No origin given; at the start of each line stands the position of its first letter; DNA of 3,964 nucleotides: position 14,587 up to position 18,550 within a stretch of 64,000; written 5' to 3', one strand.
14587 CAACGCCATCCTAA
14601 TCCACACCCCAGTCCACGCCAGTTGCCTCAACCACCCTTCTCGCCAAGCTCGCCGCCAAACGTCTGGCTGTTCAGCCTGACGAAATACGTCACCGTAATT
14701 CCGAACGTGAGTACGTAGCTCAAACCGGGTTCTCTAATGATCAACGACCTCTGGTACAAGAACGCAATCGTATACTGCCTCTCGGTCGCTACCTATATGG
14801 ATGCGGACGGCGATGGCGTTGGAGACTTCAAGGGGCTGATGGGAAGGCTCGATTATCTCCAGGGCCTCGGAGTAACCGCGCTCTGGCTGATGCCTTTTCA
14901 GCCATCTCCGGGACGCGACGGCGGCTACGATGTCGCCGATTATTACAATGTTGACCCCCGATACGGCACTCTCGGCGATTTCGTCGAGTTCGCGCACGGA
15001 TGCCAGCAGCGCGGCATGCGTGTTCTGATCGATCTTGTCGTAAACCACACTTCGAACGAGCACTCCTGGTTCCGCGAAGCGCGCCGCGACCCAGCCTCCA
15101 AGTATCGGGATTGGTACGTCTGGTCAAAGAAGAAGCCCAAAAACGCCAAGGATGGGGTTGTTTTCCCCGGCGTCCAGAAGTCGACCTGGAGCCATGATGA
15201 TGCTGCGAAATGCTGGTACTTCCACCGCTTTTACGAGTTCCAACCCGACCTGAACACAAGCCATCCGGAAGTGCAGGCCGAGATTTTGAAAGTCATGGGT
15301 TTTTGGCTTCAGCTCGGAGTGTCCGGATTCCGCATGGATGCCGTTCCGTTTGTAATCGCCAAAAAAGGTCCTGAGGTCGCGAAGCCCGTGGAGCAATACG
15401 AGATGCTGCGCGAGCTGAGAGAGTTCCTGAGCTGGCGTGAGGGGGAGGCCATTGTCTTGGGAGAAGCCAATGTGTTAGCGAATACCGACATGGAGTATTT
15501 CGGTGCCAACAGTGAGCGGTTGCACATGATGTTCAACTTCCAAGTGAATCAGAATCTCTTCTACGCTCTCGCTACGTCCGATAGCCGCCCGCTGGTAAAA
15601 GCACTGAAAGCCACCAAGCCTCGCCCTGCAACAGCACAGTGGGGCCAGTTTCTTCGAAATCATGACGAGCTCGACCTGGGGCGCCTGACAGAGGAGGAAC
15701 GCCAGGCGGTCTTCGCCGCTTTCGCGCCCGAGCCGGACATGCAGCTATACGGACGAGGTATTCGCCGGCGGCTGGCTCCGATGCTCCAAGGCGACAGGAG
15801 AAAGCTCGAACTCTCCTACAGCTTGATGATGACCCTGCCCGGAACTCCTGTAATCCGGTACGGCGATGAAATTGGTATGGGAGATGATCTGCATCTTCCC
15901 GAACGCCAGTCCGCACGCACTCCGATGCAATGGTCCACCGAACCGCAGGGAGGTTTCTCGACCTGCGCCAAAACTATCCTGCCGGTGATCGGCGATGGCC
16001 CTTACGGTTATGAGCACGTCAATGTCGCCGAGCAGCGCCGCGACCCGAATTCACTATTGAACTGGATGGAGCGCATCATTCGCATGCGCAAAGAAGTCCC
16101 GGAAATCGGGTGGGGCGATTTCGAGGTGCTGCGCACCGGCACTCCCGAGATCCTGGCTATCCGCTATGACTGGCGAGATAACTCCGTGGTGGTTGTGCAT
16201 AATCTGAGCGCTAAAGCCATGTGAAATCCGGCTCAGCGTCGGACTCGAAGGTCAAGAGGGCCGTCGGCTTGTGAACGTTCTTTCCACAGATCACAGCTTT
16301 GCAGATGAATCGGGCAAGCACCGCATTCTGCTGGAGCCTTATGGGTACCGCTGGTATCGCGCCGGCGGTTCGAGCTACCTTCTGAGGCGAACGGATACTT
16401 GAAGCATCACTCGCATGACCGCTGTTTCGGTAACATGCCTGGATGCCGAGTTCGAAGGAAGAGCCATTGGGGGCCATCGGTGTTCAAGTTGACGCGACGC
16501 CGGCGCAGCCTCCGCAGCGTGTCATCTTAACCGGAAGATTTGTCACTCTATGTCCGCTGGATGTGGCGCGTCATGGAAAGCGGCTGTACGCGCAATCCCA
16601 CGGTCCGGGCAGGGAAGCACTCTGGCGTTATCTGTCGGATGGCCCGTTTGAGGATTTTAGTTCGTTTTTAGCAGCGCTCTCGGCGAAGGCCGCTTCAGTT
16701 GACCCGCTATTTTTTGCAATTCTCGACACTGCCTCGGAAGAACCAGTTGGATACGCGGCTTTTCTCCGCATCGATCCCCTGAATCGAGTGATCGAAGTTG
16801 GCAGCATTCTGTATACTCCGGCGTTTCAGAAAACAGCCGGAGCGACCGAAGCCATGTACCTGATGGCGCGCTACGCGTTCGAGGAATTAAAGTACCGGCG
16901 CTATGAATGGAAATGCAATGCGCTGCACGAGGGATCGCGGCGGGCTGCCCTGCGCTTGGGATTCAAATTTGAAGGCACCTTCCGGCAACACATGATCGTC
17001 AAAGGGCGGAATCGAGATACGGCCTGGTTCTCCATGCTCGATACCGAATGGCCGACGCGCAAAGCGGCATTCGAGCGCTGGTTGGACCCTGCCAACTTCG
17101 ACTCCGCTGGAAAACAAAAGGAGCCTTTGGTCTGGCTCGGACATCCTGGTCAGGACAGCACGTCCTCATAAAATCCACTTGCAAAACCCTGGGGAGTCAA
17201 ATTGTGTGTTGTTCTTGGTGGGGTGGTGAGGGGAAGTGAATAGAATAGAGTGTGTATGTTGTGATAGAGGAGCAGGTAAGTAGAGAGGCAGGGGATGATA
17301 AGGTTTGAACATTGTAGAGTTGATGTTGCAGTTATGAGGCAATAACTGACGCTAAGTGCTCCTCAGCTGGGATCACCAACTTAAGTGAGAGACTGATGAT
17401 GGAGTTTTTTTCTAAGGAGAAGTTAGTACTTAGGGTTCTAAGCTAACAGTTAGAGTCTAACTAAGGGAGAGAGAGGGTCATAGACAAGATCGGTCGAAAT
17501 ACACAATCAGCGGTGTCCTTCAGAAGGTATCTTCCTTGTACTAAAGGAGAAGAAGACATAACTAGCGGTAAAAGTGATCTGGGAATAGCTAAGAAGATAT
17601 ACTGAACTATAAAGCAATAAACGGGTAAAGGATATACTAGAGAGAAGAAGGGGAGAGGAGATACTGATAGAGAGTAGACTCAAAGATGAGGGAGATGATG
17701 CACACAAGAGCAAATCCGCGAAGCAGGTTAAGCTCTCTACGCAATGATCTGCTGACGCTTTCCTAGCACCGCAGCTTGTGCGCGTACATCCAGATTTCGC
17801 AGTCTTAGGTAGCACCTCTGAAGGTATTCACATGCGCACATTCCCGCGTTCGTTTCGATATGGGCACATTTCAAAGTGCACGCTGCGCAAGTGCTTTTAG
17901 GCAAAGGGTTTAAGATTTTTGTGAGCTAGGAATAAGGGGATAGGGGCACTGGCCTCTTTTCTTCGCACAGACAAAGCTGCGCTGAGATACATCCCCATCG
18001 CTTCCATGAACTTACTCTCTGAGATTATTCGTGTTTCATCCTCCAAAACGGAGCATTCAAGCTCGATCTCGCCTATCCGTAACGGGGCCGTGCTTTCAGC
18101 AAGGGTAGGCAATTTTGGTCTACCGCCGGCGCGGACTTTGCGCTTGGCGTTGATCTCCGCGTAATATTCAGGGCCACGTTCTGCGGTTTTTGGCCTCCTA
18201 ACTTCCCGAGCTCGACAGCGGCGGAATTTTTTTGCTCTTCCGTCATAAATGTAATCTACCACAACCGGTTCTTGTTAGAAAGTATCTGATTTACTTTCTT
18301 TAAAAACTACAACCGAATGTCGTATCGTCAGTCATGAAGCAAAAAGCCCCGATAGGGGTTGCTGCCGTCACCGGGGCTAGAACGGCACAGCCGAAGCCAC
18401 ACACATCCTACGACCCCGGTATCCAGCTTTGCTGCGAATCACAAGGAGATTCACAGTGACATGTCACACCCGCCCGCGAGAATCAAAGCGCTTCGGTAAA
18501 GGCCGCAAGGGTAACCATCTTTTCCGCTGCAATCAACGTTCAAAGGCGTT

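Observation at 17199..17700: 0.5-kb tract almost devoid of C on one strand, at the edge of the mobile island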

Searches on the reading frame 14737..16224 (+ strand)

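Call 11: search_protein_families(library=pfam, proteins=[window:14737-16224:+], max_evalue=0.01)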
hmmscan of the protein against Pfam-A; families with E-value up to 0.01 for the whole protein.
window:14737-16224:+ (495 aa): 1 family
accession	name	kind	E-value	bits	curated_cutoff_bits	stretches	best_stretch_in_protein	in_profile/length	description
PF00128.31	Alpha-amylase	-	1.8e-89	301.5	22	2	19-319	6-324/446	Alpha amylase, catalytic domain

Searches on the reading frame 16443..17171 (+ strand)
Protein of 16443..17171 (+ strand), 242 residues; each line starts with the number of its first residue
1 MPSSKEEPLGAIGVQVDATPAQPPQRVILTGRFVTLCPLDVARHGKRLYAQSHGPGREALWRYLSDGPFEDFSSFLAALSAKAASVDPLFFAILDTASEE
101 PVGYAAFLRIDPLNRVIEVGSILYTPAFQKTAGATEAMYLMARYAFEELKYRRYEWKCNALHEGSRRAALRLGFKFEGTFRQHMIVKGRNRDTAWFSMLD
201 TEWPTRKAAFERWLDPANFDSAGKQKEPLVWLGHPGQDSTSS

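Call 11: search_protein_families(library=pfam, proteins=[window:16443-17171:+], max_evalue=0.01)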
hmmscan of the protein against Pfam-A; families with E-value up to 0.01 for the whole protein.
window:16443-17171:+ (242 aa): 2 families
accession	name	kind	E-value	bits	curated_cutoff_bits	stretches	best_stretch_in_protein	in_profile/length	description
PF13302.13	Acetyltransf_3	-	1.8e-13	51.8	25.4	1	60-175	24-138/138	Acetyltransferase (GNAT) domain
PF00583.31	Acetyltransf_1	-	5.9e-07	30.2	20.7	1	83-174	28-116/116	Acetyltransferase (GNAT) family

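Call 37: find_encoding_contigs(protein=window:16443-17171:+, flank=8000, max_places=10)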
Protein window:16443-17171:+ (242 aa): no gene with exactly this product is on record in the collection.

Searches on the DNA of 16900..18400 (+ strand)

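Call 6: search_rna_families(source=window, start=16900, end=18400, threshold=evalue, max_evalue=10, show_alignments=3)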
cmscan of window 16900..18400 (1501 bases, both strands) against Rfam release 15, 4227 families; matches with E-value up to 10: 2.
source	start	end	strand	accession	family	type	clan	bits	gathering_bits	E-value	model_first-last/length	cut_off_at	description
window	17721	17758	-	RF02940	COG3860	Cis-reg;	-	14.9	42.5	2.1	1-54/54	no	COG3860 RNA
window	17497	17638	-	RF02041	HOTTIP_2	Gene; lncRNA;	-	6.7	80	6.1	1-374/374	no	HOXA transcript at the distal tip, conserved region 2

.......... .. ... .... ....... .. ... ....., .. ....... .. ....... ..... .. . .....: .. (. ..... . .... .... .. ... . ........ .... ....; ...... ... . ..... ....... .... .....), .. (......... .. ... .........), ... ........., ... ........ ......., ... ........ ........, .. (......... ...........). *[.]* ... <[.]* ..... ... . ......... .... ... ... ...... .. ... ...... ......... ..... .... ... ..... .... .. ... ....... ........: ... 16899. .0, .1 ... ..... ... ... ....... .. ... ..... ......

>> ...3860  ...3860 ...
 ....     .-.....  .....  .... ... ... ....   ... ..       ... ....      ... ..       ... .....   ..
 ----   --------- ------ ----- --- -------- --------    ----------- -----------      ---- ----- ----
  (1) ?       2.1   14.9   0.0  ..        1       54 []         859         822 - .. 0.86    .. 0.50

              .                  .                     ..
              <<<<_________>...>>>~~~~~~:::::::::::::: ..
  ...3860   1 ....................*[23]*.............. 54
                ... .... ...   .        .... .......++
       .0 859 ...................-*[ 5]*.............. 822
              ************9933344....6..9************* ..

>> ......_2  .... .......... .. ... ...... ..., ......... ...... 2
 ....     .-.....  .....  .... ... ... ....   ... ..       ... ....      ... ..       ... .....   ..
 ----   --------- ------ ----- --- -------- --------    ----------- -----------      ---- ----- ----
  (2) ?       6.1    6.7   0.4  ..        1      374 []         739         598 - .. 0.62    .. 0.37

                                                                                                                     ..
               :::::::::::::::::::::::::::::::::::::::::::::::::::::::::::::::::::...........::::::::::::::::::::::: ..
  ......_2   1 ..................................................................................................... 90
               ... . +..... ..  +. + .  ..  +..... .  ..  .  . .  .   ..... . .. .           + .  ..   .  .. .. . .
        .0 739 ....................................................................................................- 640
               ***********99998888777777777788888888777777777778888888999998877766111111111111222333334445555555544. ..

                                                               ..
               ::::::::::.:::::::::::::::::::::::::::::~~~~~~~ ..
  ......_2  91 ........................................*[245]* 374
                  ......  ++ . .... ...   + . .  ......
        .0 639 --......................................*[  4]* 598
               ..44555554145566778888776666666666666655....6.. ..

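Call 75: search_dna_similar(query=window:17199-18300:+, collection=phages, mode=distant, max_rows=10)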
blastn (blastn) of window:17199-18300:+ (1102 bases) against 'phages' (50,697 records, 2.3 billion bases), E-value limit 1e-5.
No match.
